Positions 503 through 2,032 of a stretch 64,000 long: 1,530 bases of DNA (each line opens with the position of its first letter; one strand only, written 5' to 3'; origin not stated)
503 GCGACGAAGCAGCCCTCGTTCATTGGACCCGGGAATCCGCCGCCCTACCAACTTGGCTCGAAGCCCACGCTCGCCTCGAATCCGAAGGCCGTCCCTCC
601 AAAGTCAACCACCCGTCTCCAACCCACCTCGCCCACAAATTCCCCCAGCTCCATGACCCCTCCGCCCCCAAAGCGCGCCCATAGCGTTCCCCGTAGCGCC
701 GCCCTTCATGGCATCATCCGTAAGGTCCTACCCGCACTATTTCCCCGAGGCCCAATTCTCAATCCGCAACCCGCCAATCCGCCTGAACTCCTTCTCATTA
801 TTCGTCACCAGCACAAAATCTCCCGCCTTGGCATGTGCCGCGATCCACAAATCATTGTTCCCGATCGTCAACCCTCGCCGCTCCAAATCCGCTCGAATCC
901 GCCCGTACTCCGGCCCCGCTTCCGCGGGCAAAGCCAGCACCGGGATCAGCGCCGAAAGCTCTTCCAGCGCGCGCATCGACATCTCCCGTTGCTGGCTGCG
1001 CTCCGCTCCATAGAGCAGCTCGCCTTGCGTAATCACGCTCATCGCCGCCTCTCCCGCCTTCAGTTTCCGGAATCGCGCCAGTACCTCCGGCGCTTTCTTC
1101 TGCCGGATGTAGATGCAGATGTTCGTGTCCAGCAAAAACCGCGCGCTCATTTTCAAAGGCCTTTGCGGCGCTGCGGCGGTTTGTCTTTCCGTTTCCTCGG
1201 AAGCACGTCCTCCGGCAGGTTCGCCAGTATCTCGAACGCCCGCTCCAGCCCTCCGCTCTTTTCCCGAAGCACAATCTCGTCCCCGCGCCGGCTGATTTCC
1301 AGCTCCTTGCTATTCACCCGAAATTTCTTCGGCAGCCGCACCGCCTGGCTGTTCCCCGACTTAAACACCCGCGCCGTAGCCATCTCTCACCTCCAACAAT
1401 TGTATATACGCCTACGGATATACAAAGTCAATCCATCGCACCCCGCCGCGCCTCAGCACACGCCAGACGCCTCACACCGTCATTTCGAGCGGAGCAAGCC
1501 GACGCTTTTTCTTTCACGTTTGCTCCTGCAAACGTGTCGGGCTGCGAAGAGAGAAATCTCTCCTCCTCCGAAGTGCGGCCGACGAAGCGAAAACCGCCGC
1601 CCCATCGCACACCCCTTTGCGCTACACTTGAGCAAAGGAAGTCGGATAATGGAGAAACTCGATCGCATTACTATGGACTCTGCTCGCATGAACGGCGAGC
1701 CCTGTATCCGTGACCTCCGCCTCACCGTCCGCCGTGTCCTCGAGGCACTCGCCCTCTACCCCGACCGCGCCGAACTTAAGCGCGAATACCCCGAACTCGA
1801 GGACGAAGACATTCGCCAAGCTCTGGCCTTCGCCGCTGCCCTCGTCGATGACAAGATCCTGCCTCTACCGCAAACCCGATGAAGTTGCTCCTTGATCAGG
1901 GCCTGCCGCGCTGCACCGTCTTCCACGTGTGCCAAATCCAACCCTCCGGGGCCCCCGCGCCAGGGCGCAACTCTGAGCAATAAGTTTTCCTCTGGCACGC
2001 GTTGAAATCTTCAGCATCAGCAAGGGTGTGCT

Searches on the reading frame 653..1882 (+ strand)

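Call 37: search_protein_families(library=pfam, proteins=[window:653-1882:+], max_evalue=0.001)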
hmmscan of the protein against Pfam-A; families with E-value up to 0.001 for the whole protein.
window:653-1882:+ (409 aa): 1 family
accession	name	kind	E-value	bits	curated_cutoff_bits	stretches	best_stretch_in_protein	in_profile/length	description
PF04255.20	DUF433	-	2.5e-16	59.7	23.6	1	339-394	1-56/56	Protein of unknown function (DUF433)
